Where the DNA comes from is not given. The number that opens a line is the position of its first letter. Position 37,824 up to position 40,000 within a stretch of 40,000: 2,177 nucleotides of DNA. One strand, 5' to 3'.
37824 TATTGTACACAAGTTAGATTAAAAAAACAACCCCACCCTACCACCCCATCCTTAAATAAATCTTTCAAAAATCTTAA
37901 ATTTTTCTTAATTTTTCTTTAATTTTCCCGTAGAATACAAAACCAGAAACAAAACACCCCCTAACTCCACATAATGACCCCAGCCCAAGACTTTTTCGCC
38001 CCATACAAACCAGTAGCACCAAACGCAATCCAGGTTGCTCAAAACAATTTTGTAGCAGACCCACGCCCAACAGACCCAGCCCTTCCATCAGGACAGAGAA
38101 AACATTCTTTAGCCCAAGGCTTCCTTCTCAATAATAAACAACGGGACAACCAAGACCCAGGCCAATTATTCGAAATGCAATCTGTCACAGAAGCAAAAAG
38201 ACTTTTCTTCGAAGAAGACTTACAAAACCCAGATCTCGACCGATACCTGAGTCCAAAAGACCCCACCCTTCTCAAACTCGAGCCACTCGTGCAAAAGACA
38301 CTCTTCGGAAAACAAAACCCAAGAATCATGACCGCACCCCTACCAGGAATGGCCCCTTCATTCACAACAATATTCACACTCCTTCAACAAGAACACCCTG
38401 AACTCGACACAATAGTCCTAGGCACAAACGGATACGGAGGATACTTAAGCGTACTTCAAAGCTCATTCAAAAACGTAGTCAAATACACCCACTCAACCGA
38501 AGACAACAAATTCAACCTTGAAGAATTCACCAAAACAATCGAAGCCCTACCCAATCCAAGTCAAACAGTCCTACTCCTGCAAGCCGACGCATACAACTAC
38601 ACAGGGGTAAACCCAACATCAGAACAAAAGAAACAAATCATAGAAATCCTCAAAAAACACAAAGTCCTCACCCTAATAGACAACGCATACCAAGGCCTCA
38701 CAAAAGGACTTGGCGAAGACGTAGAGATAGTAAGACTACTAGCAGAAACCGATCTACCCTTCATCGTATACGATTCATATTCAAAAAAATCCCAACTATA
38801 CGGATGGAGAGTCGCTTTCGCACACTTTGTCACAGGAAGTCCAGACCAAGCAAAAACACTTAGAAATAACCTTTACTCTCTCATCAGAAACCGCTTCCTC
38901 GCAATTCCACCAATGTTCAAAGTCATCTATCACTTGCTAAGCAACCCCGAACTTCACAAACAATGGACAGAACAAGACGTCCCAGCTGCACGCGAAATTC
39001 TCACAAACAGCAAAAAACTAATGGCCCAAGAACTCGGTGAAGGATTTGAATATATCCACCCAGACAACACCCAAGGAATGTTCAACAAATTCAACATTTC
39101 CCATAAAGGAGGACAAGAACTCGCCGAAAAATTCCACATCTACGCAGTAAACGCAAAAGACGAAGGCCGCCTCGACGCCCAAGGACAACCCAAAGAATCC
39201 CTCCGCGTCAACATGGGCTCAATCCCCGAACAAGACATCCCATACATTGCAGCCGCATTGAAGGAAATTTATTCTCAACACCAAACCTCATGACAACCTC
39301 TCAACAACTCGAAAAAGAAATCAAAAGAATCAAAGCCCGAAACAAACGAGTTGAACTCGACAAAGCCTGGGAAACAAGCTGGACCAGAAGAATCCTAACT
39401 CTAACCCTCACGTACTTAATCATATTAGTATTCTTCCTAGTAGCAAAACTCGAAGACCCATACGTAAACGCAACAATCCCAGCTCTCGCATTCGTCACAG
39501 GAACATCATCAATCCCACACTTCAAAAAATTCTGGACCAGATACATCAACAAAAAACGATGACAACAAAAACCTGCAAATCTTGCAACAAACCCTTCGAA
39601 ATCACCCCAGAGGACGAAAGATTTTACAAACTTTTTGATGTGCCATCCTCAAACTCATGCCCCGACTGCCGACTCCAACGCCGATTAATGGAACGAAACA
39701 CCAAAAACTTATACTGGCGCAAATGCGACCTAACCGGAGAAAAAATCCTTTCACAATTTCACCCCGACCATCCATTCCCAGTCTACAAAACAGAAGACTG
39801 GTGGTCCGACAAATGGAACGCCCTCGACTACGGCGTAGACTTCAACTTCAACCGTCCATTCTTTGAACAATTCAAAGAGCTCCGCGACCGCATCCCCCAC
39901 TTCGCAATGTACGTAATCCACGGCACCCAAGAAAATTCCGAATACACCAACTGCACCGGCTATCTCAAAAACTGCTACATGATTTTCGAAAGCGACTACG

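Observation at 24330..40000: Five-member cluster of cysteine-ladder proteins that I cannot assign to any characterised family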

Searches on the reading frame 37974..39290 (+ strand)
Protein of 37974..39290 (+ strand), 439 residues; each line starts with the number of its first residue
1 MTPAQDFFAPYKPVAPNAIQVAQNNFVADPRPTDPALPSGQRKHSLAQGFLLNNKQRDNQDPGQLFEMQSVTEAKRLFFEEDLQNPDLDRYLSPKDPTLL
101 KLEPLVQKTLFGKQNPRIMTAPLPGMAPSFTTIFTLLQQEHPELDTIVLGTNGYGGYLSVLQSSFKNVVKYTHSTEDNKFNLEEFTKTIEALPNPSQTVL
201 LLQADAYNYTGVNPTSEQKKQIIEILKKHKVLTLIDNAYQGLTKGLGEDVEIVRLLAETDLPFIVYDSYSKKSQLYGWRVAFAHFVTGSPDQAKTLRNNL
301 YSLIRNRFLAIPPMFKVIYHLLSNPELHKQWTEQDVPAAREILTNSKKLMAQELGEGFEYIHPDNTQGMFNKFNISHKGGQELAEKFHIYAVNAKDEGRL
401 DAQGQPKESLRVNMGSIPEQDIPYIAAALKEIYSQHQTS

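Call 14: search_protein_families(library=pfam, proteins=[window:37974-39290:+], max_evalue=0.01)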
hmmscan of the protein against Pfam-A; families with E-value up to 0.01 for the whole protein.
window:37974-39290:+ (439 aa): 1 family
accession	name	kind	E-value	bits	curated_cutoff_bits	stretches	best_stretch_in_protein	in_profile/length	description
PF00155.27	Aminotran_1_2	-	3.2e-26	92.8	19.7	1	135-429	81-361/361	Aminotransferase class I and II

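Call 68: find_encoding_contigs(protein=window:37974-39290:+, flank=10000, max_places=2)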
Protein window:37974-39290:+ (439 aa): 2 contigs read that carry it; 2 places shown.
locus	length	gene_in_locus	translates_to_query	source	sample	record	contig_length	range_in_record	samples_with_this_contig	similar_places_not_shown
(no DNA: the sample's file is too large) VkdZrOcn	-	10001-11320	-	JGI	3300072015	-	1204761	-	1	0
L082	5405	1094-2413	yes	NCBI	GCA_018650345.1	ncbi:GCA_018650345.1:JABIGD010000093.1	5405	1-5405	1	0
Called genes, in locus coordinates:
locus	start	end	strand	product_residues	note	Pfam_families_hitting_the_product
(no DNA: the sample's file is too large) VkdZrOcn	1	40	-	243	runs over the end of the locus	-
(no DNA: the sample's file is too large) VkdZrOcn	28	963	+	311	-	-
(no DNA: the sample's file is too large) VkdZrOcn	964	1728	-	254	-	-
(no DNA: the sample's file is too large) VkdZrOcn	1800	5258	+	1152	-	PF00989:PAS (faint)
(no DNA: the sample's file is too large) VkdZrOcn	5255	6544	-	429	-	PF00989:PAS, PF08448:PAS_4 (weak), PF12860:PAS_7 (faint), PF13188:PAS_8, PF08447:PAS_3 (faint), PF13426:PAS_9, PF13185:GAF_2 (weak)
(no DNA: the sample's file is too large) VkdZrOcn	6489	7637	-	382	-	PF04607:RelA_SpoT, PF02824:TGS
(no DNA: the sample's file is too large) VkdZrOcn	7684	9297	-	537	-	PF23477:zf_Tbcl_2 (faint)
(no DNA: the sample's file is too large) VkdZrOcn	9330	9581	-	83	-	-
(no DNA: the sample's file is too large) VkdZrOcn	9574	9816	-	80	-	PF04014:MazE_antitoxin (faint)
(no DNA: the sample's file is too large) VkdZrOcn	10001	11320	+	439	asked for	PF00155:Aminotran_1_2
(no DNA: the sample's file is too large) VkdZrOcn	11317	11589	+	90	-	-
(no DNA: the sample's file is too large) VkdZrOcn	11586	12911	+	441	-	-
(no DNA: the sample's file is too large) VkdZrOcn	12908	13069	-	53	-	-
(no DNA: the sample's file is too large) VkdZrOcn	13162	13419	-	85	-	-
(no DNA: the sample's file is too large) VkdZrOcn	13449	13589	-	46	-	-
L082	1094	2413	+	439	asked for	PF00155:Aminotran_1_2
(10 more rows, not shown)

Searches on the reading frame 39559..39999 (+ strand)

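Call 4: search_protein_families(library=pfam, proteins=[window:39559-39999:+], max_evalue=1)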
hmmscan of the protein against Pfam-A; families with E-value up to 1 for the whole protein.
window:39559-39999:+ (147 aa): 5 families
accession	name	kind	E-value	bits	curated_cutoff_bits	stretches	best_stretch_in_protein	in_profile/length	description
PF09723.15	Zn_ribbon_8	-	0.016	15.6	34.4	1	6-38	8-33/41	Zinc ribbon domain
PF13451.12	zf_Tbcl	-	0.019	15.3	24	1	3-42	4-44/48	Probable treble clef domain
PF25206.1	DUF7836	-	0.17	12.2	26.7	1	5-45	9-44/59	Domain of unknown function (DUF7836)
PF13717.11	Zn_ribbon_4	-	0.21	12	30.3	0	5-18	4-17/36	zinc-ribbon domain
PF25460.1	Beta-prop_Aladin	-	0.22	11.1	171.1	1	46-90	151-194/340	Aladin seven-bladed propeller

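Call 5: search_protein_families(library=ncbifam, proteins=[window:39559-39999:+], max_evalue=1)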
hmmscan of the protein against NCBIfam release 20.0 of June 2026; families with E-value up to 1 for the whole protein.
window:39559-39999:+ (147 aa): 1 family
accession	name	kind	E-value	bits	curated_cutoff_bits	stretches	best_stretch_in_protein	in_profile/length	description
TIGR04104.1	cxxc_20_cxxc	subfamily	0.04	14.3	45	1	4-48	1-42/93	TIGR04104 family putative zinc finger protein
